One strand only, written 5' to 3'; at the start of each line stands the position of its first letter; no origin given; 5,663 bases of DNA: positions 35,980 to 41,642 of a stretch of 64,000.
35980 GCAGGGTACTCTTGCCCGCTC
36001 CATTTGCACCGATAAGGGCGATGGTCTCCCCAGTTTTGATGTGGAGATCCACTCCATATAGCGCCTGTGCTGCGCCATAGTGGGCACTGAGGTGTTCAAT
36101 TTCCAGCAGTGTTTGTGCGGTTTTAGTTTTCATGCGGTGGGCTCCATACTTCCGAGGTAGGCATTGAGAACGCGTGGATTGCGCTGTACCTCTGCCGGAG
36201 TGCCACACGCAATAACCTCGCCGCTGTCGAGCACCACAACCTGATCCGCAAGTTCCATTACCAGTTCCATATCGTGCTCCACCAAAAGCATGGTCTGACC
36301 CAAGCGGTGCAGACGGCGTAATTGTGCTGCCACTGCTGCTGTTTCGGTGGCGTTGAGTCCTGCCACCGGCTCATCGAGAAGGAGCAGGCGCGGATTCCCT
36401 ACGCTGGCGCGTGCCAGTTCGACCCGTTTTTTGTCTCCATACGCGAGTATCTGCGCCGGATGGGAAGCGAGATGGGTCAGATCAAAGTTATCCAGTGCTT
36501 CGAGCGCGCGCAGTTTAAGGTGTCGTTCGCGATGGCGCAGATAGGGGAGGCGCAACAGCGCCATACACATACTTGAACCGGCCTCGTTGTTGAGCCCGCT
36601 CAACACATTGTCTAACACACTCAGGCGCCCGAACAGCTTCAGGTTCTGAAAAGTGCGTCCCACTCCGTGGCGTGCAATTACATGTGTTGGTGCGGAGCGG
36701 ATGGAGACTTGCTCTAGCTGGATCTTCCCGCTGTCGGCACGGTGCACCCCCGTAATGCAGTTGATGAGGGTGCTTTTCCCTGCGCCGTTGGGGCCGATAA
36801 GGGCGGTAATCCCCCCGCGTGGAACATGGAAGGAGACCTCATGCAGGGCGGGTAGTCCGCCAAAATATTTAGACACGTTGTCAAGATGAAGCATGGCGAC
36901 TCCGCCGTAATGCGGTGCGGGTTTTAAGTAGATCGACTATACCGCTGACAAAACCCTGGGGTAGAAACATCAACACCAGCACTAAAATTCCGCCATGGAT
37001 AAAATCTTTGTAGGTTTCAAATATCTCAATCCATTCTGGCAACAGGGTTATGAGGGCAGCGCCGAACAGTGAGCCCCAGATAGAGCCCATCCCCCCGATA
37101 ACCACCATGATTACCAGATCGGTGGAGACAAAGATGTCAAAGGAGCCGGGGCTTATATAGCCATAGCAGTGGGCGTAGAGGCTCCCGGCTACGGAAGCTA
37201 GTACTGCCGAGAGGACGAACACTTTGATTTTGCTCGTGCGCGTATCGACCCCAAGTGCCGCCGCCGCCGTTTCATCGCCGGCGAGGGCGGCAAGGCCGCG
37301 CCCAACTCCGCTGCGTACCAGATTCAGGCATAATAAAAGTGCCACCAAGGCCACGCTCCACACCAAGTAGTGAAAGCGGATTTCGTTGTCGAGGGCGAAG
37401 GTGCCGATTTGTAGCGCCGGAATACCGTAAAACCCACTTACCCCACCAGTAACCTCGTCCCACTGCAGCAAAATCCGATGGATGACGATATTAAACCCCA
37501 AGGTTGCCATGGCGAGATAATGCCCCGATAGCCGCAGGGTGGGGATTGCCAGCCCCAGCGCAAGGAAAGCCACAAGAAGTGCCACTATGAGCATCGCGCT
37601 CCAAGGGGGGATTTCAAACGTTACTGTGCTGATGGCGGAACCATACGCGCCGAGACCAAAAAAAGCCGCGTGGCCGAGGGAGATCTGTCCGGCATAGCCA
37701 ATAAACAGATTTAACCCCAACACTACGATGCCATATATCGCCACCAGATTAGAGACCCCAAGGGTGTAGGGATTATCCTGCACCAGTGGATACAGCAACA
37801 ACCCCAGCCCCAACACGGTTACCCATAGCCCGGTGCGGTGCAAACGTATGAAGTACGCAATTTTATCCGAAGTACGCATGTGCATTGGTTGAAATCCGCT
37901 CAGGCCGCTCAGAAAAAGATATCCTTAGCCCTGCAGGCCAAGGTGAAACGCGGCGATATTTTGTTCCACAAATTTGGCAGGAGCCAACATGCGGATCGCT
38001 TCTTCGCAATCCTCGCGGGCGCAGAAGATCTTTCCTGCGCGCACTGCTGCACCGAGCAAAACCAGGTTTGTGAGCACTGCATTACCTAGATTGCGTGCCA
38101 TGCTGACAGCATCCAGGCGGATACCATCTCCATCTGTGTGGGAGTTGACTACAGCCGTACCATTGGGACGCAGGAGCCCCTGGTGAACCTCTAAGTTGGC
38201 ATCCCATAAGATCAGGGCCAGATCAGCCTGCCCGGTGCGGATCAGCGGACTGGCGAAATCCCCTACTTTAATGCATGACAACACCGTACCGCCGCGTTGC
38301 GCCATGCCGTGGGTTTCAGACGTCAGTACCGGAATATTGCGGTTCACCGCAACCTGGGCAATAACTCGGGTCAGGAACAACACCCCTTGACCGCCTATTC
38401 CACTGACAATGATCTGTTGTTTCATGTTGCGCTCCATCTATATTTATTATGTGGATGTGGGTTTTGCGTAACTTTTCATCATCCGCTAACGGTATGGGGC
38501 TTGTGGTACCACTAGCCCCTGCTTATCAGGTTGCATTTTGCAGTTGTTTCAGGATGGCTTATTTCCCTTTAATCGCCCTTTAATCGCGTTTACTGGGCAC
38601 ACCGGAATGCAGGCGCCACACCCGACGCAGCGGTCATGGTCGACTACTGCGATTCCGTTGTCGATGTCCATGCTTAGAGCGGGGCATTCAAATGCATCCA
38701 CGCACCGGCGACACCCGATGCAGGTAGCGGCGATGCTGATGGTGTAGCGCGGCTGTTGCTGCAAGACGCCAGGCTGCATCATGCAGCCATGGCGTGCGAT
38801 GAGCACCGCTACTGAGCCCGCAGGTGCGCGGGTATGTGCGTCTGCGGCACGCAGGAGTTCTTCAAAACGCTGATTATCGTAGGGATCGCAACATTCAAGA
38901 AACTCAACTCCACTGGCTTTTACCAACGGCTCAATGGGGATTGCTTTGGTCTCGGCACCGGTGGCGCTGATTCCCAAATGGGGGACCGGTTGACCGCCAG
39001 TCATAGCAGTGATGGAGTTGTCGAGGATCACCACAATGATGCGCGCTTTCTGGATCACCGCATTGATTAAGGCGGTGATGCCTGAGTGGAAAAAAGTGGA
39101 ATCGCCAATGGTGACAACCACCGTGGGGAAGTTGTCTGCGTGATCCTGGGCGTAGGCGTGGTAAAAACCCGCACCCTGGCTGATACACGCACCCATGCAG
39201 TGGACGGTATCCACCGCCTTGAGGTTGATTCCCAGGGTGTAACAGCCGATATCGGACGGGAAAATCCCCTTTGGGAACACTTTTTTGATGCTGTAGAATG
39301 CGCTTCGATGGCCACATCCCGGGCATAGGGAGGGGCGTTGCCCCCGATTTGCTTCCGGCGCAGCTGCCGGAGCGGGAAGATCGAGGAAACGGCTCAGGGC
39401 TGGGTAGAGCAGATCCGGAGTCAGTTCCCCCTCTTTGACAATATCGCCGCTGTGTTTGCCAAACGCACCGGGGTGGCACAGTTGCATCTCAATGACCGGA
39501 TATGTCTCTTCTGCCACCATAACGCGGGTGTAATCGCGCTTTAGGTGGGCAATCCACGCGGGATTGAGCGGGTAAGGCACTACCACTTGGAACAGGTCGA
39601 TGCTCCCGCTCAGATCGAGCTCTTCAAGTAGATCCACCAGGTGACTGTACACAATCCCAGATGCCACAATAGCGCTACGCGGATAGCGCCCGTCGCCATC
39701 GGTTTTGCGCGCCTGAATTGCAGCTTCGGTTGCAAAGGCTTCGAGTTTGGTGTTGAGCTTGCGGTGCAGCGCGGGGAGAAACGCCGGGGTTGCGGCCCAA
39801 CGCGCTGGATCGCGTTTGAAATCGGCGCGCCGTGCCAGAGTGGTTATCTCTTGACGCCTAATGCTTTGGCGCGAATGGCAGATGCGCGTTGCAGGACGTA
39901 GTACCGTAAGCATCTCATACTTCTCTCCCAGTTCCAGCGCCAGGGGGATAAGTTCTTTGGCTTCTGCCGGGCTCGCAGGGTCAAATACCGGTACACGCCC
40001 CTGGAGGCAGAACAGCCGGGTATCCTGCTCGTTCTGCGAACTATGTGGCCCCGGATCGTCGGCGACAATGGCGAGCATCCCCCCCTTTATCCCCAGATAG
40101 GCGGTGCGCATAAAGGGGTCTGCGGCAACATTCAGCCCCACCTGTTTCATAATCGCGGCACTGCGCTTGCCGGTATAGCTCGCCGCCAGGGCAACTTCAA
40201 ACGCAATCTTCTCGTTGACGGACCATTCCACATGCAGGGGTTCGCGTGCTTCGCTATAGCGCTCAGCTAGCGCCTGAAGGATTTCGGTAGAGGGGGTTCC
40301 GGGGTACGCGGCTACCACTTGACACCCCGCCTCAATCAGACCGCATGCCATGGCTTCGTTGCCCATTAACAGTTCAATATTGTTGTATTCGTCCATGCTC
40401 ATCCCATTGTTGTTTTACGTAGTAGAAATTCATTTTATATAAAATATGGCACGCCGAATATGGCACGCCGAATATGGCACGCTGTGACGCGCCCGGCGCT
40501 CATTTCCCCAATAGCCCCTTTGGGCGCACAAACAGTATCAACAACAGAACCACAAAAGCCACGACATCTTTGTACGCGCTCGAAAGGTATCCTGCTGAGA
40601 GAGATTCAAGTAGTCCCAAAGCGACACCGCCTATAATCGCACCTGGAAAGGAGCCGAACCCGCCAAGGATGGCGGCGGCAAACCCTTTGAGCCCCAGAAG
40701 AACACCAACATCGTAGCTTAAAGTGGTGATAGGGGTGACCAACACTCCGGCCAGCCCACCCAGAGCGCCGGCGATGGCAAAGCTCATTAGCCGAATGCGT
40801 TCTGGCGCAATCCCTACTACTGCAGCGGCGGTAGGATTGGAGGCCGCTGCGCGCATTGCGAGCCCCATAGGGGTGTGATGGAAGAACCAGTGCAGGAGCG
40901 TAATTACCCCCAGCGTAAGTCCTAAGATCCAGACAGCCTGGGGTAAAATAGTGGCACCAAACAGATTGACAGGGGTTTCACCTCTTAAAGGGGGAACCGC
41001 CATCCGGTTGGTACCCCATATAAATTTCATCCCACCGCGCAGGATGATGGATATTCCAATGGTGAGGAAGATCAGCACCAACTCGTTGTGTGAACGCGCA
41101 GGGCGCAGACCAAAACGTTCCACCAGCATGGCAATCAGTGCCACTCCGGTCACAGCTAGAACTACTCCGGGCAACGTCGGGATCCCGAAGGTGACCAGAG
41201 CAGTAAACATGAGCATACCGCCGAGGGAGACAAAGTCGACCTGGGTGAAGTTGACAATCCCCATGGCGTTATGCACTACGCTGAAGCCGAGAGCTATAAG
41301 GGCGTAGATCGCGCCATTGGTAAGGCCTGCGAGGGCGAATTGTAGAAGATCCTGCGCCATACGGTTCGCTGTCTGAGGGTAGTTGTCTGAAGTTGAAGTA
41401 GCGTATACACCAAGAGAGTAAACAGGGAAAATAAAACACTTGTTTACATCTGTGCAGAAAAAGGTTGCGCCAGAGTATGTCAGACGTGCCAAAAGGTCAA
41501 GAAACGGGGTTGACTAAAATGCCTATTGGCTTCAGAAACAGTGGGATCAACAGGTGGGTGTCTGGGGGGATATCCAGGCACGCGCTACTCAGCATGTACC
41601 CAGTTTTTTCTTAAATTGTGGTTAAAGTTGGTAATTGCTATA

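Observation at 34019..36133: Translational fusion of a LivF-type ABC ATPase with a PaaK-type arylacetate-CoA ligase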

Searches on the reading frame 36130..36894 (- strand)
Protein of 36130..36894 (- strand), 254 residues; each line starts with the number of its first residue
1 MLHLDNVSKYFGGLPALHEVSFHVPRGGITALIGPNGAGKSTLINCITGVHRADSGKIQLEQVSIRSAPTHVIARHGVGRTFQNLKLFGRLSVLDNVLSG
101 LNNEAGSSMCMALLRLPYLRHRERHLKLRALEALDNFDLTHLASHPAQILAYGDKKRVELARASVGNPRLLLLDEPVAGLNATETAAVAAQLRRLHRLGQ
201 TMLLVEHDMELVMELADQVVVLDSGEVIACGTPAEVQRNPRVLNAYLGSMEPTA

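Call 9: search_protein_families(library=pfam, proteins=[window:36130-36894:-])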
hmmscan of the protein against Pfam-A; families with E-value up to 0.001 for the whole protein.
window:36130-36894:- (254 aa): 9 families
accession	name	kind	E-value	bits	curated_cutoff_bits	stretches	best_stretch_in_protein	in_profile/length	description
PF00005.33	ABC_tran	-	1.2e-31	110.6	25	1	17-178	1-137/137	ABC transporter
PF12399.14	BCA_ABC_TP_C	-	3e-12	46.3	25.5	1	226-249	1-24/27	Branched-chain amino acid ATP-binding cassette transporter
PF13304.12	AAA_21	-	2.3e-07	31.6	27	1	29-55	1-27/304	AAA domain, putative AbiEii toxin, Type IV TA system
PF13476.12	AAA_23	-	2.7e-07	31.9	27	1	2-48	2-40/201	AAA domain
PF13555.12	AAA_29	-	8.5e-06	25.9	27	1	18-48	13-43/61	P-loop containing region of AAA domain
PF13481.12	AAA_25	-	0.00029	21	27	0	23-44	29-50/195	AAA domain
PF03193.22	RsgA_GTPase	-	0.00033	21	30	1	27-59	106-138/174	RsgA GTPase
PF02463.25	SMC_N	-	0.00034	20.6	40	0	28-48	25-45/220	RecF/RecN/SMC N terminal domain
PF09818.15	ABC_ATPase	-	0.00092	18.8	23.2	0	24-48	77-100/283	P-loop domain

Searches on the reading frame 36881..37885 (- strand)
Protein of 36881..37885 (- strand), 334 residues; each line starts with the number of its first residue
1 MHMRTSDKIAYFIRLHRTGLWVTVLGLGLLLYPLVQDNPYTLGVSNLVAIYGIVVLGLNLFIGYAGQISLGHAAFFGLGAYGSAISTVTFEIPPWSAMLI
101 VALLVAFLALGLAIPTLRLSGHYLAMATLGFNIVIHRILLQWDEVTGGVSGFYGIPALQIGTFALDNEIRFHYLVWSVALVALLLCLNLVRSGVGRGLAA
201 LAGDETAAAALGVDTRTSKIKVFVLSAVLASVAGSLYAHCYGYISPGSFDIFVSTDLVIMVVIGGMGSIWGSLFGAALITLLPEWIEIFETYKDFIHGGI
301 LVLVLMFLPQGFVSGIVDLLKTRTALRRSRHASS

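Call 9: search_protein_families(library=pfam, proteins=[window:36881-37885:-])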
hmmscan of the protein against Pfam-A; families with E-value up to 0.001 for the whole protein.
window:36881-37885:- (334 aa): 1 family
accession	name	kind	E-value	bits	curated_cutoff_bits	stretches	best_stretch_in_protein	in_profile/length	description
PF02653.21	BPD_transp_2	-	1.4e-44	152.7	26.8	1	42-305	3-269/269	Branched-chain amino acid transport system / permease component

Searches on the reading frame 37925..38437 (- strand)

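Call 9: search_protein_families(library=pfam, proteins=[window:37925-38437:-])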
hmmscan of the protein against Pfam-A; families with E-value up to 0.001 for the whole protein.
window:37925-38437:- (170 aa): 1 family
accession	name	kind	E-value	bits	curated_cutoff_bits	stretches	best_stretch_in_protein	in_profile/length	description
PF01558.24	POR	-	6.4e-27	95.2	27.4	1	15-169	1-173/173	Pyruvate ferredoxin/flavodoxin oxidoreductase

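Call 67: search_protein_families(library=ncbifam, proteins=[window:37925-38437:-], max_evalue=0.00001)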
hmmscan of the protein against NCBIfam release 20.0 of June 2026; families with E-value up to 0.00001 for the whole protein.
window:37925-38437:- (170 aa): 21 families
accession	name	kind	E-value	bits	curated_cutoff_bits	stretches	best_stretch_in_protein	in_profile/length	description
NF004916.0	PRK06274.1-2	equivalog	5.8e-56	189.4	227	1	5-169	1-174/178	indolepyruvate oxidoreductase subunit beta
NF005329.0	PRK06853.2-4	equivalog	1.2e-38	133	267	1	7-169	2-170/175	indolepyruvate oxidoreductase subunit beta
NF005325.0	PRK06853.1-5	equivalog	4.5e-32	111.4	230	2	5-100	2-98/192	indolepyruvate oxidoreductase subunit beta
NF005323.0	PRK06853.1-3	equivalog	2.3e-30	106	238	2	3-98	3-98/197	indolepyruvate oxidoreductase subunit beta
NF005322.0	PRK06853.1-2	equivalog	8.1e-28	97.5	237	2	6-99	5-99/197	indolepyruvate oxidoreductase subunit beta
TIGR03334.1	IOR_beta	equivalog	8.2e-28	97.7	205.8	2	8-99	2-93/189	indolepyruvate ferredoxin oxidoreductase subunit beta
NF005324.0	PRK06853.1-4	equivalog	2.5e-25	89.5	222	1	5-98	1-96/196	indolepyruvate oxidoreductase subunit beta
NF004917.0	PRK06274.1-3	equivalog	4.9e-20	72.3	284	1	5-101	1-98/203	indolepyruvate oxidoreductase subunit beta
NF005328.0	PRK06853.2-2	equivalog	7.6e-20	71.4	240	1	7-76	4-73/192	indolepyruvate oxidoreductase subunit beta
NF005326.0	PRK06853.1-6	equivalog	1.5e-19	70.6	348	2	8-77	5-75/202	indolepyruvate oxidoreductase subunit beta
NF004918.0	PRK06274.1-4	equivalog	2.5e-19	69.8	278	1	5-100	1-97/202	indolepyruvate oxidoreductase subunit beta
NF004915.0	PRK06274.1-1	equivalog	4.3e-18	65.5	274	1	5-100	1-97/194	indolepyruvate oxidoreductase subunit beta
NF005327.0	PRK06853.2-1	equivalog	2.3e-16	60.2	242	1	8-77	5-74/194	indolepyruvate oxidoreductase subunit beta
NF009589.0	PRK13030.1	subfamily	5.5e-14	50.8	816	1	4-76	726-802/1170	indolepyruvate ferredoxin oxidoreductase family protein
NF009588.0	PRK13029.1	subfamily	1.9e-13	49.3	952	1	6-74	744-816/1196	indolepyruvate ferredoxin oxidoreductase family protein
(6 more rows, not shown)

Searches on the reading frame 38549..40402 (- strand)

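Call 9: search_protein_families(library=pfam, proteins=[window:38549-40402:-])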
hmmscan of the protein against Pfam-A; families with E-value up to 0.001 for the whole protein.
window:38549-40402:- (617 aa): 12 families
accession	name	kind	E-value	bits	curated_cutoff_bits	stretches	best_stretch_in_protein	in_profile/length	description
PF02775.26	TPP_enzyme_C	-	2.7e-15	56.9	21.9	1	384-523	1-143/151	Thiamine pyrophosphate enzyme, C-terminal TPP binding domain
PF00037.32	Fer4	-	6.1e-10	38.9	21.1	1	586-608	2-24/24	4Fe-4S binding domain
PF01855.24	POR_N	-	1.3e-09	38.6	27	1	21-192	2-179/231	Pyruvate flavodoxin/ferredoxin oxidoreductase, thiamine diP-bdg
PF14697.11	Fer4_21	-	2.5e-08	34.4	35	1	559-607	6-57/59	4Fe-4S dicluster domain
PF13237.11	Fer4_10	-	6e-08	32.9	25.5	1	558-603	6-53/53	4Fe-4S dicluster domain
PF12838.12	Fer4_7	-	8.6e-08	33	27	1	560-606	1-52/52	4Fe-4S dicluster domain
PF12837.12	Fer4_6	-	1.7e-06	28.2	25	1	584-607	1-24/24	4Fe-4S binding domain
PF25160.1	LdpA_Fe-S-bd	-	3.3e-06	27.2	27.6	1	573-608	13-44/49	LdpA Fe-S cluster-binding domain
PF13187.11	Fer4_9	-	1.5e-05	25.3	27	1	561-607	2-52/52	4Fe-4S dicluster domain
PF12797.12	Fer4_2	-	4.5e-05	23.6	24.5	1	586-604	4-22/22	4Fe-4S binding domain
PF13484.11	Fer4_16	-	0.00011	23.3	30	1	591-610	1-20/66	4Fe-4S double cluster binding domain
PF13183.11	Fer4_8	-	0.00043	21.2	27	0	590-612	3-26/68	4Fe-4S dicluster domain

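Call 67: search_protein_families(library=ncbifam, proteins=[window:38549-40402:-], max_evalue=0.00001)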
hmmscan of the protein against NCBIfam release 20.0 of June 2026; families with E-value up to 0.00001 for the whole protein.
window:38549-40402:- (617 aa): 29 families (the best 25 are shown)
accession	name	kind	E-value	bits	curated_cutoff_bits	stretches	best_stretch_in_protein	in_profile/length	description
TIGR03336.1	IOR_alpha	equivalog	8e-182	605.7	650.9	1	10-607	3-595/595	indolepyruvate ferredoxin oxidoreductase subunit alpha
NF009589.0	PRK13030.1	subfamily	3e-30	104.7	816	1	86-473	125-545/1170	indolepyruvate ferredoxin oxidoreductase family protein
NF009588.0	PRK13029.1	subfamily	2.5e-25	88.6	952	2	346-474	443-562/1196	indolepyruvate ferredoxin oxidoreductase family protein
TIGR03710.1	OAFO_sf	subfamily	6.4e-15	54.7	482.75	1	10-82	194-264/561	2-oxoacid:acceptor oxidoreductase subunit alpha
NF006412.0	PRK08659.1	equivalog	2.2e-11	43.6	411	1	8-52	4-48/378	2-oxoacid:acceptor oxidoreductase subunit alpha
TIGR02700.1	flavo_MJ0208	hypoth_equivalog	1.8e-10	40.5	251.35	1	522-610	114-197/234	dihydromethanopterin reductase (acceptor)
NF005507.0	PRK07119.1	subfamily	6.1e-10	38.4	399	1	10-168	5-167/352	3-methyl-2-oxobutanoate dehydrogenase subunit VorB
NF045874.1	Vhu_polyferre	exception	8.5e-10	37.9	600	1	544-608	113-175/381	F420-non-reducing hydrogenase associated-polyferredoxin VhuB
NF005504.0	PRK07118.1-3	equivalog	1.5e-09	37.7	437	1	559-615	140-196/293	Fe-S cluster domain-containing protein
NF005503.0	PRK07118.1-2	equivalog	5.1e-09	35.8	252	1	559-607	138-184/292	RnfABCDGE type electron transport complex subunit B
NF038196.1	ferrodoxin_EFR1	subfamily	3.3e-08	33.8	75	1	554-609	179-231/242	EFR1 family ferrodoxin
NF040770.1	hetero_SS_HdrA2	exception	5.7e-08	31.3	1100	1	536-610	554-626/777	CoB-CoM heterodisulfide reductase HdrA2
TIGR02912.1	sulfite_red_C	equivalog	1e-07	31.3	324.1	1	550-607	163-218/314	sulfite reductase subunit C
NF005506.0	PRK07118.1-5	equivalog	1.5e-07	31.2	388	1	559-607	141-187/279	Fe-S cluster domain-containing protein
TIGR02179.1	PorD_KorD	subfamily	2.6e-07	30.6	60.05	1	558-608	24-73/78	2-oxoacid:acceptor oxidoreductase, delta subunit, pyruvate/2-ketoisovalerate family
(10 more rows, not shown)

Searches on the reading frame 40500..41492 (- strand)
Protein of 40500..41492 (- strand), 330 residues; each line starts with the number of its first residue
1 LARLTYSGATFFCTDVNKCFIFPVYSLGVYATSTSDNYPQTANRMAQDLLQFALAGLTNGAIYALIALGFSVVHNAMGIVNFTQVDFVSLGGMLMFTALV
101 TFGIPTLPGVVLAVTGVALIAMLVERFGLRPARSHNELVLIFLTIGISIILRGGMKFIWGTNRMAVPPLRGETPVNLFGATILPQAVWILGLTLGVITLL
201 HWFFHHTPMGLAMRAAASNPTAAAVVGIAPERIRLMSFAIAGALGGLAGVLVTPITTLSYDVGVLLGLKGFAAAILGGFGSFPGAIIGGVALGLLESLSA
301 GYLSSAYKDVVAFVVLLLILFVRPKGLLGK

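Call 9: search_protein_families(library=pfam, proteins=[window:40500-41492:-])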
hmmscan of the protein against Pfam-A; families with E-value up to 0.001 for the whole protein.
window:40500-41492:- (330 aa): 1 family
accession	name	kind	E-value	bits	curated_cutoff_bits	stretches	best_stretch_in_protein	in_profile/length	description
PF02653.21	BPD_transp_2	-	8e-37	127.3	26.8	1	54-320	3-269/269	Branched-chain amino acid transport system / permease component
